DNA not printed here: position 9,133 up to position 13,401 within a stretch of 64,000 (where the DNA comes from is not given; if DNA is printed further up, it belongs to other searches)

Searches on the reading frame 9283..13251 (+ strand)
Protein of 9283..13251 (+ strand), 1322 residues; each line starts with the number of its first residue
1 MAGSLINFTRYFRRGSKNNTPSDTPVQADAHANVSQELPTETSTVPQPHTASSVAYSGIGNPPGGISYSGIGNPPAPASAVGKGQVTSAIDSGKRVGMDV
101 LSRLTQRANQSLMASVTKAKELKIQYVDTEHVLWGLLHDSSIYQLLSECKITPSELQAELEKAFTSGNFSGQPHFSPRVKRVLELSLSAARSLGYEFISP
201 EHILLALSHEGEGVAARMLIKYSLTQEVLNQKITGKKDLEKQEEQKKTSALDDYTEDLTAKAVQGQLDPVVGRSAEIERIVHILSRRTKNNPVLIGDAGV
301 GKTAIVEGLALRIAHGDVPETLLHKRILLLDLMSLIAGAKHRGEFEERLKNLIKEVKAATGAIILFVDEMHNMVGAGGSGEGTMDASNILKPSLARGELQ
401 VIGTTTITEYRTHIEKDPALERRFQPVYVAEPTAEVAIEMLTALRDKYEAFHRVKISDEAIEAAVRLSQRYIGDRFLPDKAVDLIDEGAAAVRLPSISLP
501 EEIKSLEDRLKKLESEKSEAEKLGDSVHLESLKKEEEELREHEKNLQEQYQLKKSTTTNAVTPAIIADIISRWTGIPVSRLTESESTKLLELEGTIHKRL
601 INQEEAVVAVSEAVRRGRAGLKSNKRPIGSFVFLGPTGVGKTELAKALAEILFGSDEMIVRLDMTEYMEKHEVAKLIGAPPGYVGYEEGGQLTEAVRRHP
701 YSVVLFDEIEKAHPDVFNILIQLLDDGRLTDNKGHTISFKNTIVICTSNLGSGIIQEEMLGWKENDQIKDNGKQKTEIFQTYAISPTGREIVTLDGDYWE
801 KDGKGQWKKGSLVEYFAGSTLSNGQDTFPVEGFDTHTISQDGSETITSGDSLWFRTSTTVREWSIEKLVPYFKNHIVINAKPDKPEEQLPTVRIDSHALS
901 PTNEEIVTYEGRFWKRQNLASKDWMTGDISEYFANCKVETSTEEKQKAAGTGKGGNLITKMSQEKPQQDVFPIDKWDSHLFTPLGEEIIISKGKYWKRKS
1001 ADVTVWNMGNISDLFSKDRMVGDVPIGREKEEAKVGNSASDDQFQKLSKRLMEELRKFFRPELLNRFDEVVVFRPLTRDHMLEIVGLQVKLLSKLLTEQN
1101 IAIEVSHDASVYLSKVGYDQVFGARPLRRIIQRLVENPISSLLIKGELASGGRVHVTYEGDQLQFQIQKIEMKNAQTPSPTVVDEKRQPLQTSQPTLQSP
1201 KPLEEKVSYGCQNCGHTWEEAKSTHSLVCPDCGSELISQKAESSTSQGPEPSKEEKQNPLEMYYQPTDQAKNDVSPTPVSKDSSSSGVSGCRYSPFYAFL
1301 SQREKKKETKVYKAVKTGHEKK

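Call 80: search_protein_families(library=pfam, proteins=[window:9283-13251:+])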
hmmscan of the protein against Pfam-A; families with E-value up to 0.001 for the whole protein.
window:9283-13251:+ (1322 aa): 17 families
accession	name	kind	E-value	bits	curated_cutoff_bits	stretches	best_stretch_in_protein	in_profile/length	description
PF07724.20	AAA_2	-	9.1e-66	221.4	27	1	626-771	1-146/166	AAA domain (Cdc48 subfamily)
PF17871.7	AAA_lid_9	-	2.4e-31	108.1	22.8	1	434-534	2-102/104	AAA lid domain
PF10431.15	ClpB_D2-small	-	8.4e-23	80.7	21.9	1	1076-1156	1-81/81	C-terminal, D2-small domain, of ClpB protein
PF02861.25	Clp_N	-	3e-21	75.8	20.7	2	188-233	3-48/53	Clp amino terminal domain, pathogenicity island component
PF00004.35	AAA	-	6.2e-20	72.4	21.2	2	293-425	2-124/131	ATPase family associated with various cellular activities (AAA)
PF07728.20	AAA_5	-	3.1e-18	66.6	22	1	631-752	2-125/139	AAA domain (dynein-related subfamily)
PF13401.12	AAA_22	-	2.8e-11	44.3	27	1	630-730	7-111/130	AAA domain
PF13191.12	AAA_16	-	6.1e-10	40.3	32.6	1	270-314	2-49/167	AAA ATPase domain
PF01695.23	IstB_IS21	-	1.4e-06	28.5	24.1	0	286-354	89-153/238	IstB-like ATP binding protein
PF01637.24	ATPase_2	-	1.3e-05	25.6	33.2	0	272-308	3-39/225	ATPase domain predominantly from Archaea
PF05729.18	NACHT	-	5.2e-05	23.6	26.7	0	293-321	4-32/167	NACHT domain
PF03193.22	RsgA_GTPase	-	5.7e-05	23.4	30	0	596-649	75-127/174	RsgA GTPase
PF20720.3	nSTAND3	-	5.8e-05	23.3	27.2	0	288-315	16-43/155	Novel STAND NTPase 3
PF00158.32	Sigma54_activat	-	6.6e-05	23.1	20.2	0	631-747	25-140/168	Sigma-54 interaction domain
PF05621.17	TniB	-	0.00019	21.4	22.4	0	332-429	91-184/189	Bacterial TniB protein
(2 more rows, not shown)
